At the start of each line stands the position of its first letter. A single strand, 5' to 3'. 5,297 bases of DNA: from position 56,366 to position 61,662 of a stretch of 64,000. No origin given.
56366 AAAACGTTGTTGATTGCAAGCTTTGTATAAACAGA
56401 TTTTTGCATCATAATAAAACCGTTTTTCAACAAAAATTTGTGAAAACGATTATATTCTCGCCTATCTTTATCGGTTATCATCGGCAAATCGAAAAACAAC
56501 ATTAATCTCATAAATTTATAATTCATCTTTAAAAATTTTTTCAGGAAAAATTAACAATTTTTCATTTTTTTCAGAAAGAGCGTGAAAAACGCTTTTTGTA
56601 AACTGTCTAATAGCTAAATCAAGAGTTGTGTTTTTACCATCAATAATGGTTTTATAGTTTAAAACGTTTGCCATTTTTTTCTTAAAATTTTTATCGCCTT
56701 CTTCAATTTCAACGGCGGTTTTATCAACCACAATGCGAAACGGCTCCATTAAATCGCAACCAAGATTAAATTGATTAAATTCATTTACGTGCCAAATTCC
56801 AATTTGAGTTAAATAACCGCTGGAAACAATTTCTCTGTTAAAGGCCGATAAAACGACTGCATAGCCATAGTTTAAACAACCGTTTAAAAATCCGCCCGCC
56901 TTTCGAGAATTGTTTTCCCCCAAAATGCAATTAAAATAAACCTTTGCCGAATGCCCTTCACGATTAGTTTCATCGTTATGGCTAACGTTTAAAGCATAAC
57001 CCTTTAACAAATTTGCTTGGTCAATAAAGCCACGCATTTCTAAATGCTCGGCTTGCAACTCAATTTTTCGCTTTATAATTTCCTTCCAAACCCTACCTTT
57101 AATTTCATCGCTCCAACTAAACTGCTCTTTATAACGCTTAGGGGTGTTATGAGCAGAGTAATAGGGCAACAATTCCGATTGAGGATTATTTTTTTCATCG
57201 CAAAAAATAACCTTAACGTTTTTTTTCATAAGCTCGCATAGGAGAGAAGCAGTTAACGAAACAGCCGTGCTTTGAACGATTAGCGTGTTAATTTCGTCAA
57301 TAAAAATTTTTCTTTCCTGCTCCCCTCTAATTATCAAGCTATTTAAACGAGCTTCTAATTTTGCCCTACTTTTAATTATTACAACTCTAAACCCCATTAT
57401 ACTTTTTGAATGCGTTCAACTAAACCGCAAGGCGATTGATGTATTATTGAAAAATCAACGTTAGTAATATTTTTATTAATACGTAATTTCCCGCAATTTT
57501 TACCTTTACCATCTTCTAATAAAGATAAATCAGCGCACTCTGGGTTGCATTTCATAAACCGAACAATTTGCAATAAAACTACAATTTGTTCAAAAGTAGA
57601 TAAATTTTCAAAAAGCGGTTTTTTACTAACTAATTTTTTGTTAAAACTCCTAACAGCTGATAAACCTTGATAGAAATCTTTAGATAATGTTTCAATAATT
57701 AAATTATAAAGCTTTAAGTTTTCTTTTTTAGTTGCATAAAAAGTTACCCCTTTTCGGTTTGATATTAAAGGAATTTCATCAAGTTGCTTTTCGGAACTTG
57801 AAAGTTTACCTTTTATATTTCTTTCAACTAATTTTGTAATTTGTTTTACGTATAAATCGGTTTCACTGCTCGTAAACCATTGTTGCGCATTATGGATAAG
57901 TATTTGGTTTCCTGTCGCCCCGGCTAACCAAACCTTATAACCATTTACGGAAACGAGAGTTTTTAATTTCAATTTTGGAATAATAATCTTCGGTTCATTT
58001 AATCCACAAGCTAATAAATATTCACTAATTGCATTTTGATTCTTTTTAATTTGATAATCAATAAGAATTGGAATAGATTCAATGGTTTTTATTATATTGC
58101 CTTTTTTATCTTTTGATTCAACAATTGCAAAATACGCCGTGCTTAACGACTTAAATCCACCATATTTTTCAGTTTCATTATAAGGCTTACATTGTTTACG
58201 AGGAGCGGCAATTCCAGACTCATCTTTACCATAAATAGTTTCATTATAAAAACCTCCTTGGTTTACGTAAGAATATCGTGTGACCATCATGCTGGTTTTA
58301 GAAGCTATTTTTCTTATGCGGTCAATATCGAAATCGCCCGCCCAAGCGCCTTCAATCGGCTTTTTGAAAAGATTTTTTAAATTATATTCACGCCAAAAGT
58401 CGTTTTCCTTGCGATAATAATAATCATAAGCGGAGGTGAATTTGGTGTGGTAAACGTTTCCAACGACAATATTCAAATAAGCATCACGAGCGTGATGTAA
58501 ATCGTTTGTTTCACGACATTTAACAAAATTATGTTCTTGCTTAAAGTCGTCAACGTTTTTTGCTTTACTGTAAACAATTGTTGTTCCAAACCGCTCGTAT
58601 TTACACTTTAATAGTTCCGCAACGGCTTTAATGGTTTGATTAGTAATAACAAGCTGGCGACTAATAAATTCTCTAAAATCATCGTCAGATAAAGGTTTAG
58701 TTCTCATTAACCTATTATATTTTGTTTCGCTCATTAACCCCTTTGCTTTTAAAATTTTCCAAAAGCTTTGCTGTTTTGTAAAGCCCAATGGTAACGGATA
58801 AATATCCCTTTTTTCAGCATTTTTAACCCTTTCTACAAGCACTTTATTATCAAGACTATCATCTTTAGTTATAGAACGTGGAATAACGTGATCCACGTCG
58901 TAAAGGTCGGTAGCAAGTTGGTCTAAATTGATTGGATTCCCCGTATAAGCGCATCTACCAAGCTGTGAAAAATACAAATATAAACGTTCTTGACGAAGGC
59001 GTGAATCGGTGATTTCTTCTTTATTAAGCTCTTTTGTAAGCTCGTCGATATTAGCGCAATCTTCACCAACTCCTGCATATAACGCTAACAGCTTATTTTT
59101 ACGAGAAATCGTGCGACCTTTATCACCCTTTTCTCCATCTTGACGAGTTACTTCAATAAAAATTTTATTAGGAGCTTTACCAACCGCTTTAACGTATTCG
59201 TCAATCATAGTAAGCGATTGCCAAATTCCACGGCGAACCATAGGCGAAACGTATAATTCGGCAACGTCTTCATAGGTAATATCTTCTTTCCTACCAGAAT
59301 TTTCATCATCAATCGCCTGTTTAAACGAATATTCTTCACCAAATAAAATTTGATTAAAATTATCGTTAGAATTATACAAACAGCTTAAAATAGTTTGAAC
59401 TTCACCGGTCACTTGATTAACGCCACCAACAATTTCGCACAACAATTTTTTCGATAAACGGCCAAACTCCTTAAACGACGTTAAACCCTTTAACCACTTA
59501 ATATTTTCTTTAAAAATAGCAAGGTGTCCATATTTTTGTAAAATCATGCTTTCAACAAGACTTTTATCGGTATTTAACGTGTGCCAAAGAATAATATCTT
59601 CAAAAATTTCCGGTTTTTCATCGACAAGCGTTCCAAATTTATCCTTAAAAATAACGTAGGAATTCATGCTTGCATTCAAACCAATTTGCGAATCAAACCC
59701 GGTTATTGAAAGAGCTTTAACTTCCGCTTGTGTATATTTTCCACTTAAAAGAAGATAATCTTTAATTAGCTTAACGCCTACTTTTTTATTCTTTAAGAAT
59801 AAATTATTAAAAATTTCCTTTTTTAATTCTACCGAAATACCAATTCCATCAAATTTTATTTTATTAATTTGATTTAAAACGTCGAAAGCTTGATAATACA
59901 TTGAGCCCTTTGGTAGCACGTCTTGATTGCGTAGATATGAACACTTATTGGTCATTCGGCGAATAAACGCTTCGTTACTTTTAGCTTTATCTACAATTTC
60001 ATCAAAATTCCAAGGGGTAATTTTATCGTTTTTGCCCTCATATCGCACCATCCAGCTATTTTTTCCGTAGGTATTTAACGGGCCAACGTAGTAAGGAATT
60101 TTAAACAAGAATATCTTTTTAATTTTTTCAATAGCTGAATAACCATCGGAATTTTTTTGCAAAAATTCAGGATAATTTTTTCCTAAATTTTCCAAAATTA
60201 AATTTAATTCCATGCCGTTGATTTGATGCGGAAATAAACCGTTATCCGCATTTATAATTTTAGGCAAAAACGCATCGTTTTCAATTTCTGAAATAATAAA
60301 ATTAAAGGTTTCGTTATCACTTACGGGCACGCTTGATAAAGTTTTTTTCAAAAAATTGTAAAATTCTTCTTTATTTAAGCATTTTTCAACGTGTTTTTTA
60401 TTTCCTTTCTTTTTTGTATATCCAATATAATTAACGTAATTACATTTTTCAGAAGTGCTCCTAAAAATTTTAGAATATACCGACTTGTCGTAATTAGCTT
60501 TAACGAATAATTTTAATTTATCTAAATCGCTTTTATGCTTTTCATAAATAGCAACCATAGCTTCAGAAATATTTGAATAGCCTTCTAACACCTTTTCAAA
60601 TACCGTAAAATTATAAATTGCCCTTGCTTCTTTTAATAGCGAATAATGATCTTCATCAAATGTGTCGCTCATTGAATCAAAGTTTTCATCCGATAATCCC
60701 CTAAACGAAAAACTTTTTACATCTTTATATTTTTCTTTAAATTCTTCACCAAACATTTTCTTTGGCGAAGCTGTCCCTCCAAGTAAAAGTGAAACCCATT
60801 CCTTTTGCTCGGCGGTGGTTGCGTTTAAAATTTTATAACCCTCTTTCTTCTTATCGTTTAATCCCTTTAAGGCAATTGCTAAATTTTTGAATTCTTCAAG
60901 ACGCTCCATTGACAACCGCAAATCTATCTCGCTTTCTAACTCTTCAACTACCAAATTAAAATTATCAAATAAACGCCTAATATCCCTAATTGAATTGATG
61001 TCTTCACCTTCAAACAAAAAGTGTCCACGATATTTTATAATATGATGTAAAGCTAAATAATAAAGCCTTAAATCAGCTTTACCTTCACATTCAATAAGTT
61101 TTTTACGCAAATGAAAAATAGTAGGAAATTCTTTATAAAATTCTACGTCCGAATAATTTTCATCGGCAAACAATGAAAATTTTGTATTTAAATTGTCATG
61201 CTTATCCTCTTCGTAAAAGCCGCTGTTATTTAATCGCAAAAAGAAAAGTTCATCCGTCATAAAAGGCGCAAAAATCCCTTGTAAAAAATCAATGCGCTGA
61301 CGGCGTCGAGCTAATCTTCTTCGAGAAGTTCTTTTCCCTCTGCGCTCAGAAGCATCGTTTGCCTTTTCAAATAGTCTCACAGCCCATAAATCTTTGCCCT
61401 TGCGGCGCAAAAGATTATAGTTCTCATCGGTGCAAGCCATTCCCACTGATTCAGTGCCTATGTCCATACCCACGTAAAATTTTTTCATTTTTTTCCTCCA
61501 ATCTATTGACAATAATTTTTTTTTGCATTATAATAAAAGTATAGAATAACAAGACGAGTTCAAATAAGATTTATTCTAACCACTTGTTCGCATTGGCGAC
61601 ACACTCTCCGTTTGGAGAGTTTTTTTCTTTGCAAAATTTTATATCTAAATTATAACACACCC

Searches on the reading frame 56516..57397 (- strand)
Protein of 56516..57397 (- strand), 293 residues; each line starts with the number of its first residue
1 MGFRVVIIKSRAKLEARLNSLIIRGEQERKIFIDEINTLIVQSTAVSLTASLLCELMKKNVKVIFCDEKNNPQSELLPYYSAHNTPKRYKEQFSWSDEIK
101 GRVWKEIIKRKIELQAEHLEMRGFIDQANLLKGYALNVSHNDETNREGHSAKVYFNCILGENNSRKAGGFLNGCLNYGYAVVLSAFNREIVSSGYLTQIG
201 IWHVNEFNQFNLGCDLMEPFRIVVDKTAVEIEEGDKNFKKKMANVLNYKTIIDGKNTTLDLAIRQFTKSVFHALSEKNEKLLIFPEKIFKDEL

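Call 58: search_protein_families(library=padloc, proteins=[window:56516-57397:-], max_evalue=0.00001)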
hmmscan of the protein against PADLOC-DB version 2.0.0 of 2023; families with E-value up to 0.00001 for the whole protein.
window:56516-57397:- (293 aa): 22 families
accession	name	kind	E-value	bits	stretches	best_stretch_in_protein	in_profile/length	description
PDLC02061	Cas1_II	-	1.5e-103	344.2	1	1-283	30-302/335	-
PDLC01333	Cas1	-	1.1e-84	282.1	1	3-270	1-270/270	"CAS-I,CAS-II,CAS-III,CAS-IV,CAS-V,CAS-VI; acquisition_1"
PDLC00926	Cas1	-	6.6e-84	279.6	1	3-270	1-277/278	"CRISPR-associated endonuclease Cas1, subtype II/NMENI"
PDLC01741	Cas1_IIIa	-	2.2e-50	169.7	1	26-287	28-296/301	-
PDLC01248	Cas1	-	6.2e-44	148.6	1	6-274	3-287/289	"CAS-I,CAS-II,CAS-III,CAS-IV,CAS-V,CAS-VI; acquisition_1"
PDLC01449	Cas1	-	4.4e-41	139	1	5-250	3-235/285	"CAS-I,CAS-II,CAS-III,CAS-IV,CAS-V,CAS-VI; acquisition_1"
PDLC00928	Cas1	-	1.6e-29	100.9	1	5-238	2-255/315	Cas1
PDLC00927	Cas1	-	1.2e-24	85.1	1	13-244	10-270/327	CRISPR-associated endonuclease Cas1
PDLC01249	Cas1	-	1e-23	82.2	1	13-231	8-235/246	"CAS-I,CAS-II,CAS-III,CAS-IV,CAS-V,CAS-VI; acquisition_1"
PDLC01608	Cas1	-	1.8e-23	81.4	1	6-231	2-242/276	"CAS-I,CAS-II,CAS-III,CAS-IV,CAS-V,CAS-VI; acquisition_1"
PDLC02063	Cas1_IIIb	-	1.3e-18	64.9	1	5-233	313-551/617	-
PDLC01747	Cas1g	-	7e-18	62.5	1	10-229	205-441/523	-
PDLC02066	Cas1b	-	1.5e-17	61.9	1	163-244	188-267/322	-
PDLC02062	Cas1_II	-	4.7e-16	57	1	20-246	19-276/317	-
PDLC02064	Cas1a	-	2.2e-15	55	1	11-249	10-248/277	-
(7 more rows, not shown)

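Call 59: search_protein_families(library=pfam, proteins=[window:56516-57397:-], max_evalue=0.00001)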
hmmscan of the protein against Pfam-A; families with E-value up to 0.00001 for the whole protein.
window:56516-57397:- (293 aa): 1 family
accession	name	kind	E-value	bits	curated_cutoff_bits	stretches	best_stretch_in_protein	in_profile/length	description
PF01867.21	Cas_Cas1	-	2.3e-22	79.9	22.3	1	6-231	2-249/283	CRISPR associated protein Cas1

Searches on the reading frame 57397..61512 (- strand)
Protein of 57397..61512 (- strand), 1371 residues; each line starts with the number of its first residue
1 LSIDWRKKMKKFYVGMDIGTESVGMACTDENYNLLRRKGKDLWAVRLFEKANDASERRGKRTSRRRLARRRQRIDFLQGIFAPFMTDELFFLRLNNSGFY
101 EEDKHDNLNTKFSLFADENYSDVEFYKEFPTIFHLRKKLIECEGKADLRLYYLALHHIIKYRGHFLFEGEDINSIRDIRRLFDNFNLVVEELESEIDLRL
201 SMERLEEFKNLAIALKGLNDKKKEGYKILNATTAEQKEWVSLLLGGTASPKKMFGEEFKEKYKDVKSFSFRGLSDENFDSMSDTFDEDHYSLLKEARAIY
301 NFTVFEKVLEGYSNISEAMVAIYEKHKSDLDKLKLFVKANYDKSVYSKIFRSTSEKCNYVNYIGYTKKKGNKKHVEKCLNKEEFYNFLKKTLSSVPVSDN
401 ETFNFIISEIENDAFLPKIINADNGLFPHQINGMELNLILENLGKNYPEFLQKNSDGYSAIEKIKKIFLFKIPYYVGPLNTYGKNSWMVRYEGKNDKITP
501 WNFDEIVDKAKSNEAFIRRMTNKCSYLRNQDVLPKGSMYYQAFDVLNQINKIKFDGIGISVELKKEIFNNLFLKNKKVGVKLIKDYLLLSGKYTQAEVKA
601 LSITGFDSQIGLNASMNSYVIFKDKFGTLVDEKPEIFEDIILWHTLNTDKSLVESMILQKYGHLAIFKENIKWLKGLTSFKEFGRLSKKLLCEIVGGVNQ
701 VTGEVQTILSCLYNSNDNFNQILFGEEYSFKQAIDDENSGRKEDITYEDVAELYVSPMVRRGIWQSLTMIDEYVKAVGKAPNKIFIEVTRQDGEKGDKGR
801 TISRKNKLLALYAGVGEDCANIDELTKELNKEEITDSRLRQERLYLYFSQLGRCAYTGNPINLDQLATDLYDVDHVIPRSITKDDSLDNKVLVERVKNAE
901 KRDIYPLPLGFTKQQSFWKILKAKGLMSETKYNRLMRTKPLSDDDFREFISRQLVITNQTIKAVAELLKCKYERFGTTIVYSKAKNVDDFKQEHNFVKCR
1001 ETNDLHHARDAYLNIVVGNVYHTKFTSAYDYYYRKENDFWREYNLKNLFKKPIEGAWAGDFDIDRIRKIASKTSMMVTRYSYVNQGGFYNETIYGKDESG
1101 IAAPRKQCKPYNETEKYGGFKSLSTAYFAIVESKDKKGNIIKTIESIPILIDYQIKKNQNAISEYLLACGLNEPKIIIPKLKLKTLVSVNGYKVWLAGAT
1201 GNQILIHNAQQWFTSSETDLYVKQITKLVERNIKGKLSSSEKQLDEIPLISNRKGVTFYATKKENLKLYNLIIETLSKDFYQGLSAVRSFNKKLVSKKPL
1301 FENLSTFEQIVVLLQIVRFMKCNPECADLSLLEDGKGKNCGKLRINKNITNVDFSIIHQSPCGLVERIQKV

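Call 58: search_protein_families(library=padloc, proteins=[window:57397-61512:-], max_evalue=0.00001)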
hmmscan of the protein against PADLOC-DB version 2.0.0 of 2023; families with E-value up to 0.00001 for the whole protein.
window:57397-61512:- (1371 aa): 5 families
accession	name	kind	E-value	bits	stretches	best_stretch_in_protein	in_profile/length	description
PDLC01580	Cas9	-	1.5e-239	796.5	1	10-1368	3-1323/1329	"CAS-II-A,CAS-II-B,CAS-II-C; effector__SPE"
PDLC00973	Cas9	-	3.4e-167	556.4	1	13-1039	3-804/830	CRISPR subtype II RNA-guided endonuclease Cas9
PDLC01256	Cas9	-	1.1e-146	488.5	1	13-1033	3-691/711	"CAS-II-A,CAS-II-B,CAS-II-C; effector__SPE"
PDLC01460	Cas9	-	1.4e-109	365.7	1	9-1197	1-782/901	"CAS-II-A,CAS-II-B,CAS-II-C; effector__SPE"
PDLC00975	Cas9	-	8.7e-104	346.8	1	9-1019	2-772/1120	Cas9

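Call 59: search_protein_families(library=pfam, proteins=[window:57397-61512:-], max_evalue=0.00001)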
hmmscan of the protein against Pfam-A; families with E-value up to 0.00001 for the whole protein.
window:57397-61512:- (1371 aa): 5 families
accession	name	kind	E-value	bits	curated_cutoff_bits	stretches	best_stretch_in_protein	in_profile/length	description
PF16592.10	Cas9_REC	-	7.6e-115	385.2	25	1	216-736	34-539/541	REC lobe of CRISPR-associated endonuclease Cas9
PF16595.10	Cas9_PI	-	1.5e-53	182.7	25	1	1085-1366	1-264/265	PAM-interacting domain of CRISPR-associated endonuclease Cas9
PF13395.12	HNH_4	-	2.9e-19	69.2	22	1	854-906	1-53/54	HNH endonuclease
PF22702.2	Cas9_RuvC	-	4.1e-10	40.3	27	1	959-1028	2-77/151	Cas9 RuvC domain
PF16593.10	Cas9-BH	-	1e-07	32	26.3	1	57-84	1-28/33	Bridge helix of CRISPR-associated endonuclease Cas9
